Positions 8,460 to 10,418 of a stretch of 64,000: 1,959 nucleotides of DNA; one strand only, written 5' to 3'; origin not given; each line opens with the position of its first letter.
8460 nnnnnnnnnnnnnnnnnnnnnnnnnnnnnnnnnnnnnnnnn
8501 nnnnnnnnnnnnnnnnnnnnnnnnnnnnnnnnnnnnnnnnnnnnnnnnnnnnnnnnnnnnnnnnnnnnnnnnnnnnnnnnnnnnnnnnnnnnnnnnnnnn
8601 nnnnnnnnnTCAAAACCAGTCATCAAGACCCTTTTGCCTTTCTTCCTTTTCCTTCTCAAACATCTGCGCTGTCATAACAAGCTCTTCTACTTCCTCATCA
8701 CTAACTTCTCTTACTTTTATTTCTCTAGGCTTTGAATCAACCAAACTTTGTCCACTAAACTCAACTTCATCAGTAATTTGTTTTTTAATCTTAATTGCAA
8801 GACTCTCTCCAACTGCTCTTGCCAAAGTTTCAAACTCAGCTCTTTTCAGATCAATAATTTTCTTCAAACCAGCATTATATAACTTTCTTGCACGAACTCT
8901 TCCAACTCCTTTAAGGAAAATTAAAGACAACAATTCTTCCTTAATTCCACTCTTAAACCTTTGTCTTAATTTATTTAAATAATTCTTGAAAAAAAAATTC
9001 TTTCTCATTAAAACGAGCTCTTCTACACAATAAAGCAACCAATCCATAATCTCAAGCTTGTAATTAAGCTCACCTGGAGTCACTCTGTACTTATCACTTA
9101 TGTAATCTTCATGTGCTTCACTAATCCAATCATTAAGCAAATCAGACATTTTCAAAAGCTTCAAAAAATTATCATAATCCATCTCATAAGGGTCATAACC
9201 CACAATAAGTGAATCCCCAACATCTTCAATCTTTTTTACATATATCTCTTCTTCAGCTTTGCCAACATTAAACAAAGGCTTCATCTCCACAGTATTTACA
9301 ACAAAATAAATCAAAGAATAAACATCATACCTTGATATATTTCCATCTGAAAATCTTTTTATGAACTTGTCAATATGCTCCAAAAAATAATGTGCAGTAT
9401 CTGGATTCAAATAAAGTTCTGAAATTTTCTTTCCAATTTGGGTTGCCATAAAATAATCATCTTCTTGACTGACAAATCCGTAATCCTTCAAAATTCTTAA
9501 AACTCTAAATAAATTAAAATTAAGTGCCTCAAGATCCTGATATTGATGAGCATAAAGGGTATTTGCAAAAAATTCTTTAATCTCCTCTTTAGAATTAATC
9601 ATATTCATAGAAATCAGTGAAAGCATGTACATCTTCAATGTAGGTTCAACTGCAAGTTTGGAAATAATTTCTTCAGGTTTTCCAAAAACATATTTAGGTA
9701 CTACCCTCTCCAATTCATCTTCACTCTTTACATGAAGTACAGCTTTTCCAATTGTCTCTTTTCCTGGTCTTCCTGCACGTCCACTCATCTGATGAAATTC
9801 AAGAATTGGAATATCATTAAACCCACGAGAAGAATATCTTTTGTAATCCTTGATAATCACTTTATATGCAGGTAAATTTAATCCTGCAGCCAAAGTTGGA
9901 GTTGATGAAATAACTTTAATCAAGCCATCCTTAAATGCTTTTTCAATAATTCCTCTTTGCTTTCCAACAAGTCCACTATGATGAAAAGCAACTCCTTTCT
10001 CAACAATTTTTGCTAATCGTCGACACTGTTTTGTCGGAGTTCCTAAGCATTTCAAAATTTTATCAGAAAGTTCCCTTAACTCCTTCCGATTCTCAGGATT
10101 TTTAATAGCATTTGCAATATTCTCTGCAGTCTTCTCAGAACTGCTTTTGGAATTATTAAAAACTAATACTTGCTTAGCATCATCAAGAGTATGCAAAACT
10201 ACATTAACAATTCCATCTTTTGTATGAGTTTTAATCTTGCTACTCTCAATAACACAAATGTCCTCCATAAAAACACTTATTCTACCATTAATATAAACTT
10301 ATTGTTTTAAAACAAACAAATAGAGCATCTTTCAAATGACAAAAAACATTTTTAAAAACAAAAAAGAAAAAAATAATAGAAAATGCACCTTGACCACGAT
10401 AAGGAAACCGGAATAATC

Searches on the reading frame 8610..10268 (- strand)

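Call 12: search_protein_families(library=pfam, proteins=[window:8610-10268:-], max_evalue=0.00001)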
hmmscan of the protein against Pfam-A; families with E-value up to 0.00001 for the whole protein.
window:8610-10268:- (552 aa): 4 families
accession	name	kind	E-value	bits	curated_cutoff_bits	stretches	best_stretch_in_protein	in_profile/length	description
PF21280.2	Helicase_dom4_arc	-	9.3e-23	80.9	27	1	319-441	3-125/125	Archaeal helicase, domain 4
PF00271.37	Helicase_C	-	4.3e-09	37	23.5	1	90-169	39-110/110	Helicase conserved C-terminal domain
PF14520.12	HHH_5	-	8.7e-07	29.8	27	1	448-498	3-55/57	Helix-hairpin-helix domain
PF20470.4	HTH_61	-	6.8e-06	26.8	24.3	0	192-266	17-91/92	Helix-turn-helix domain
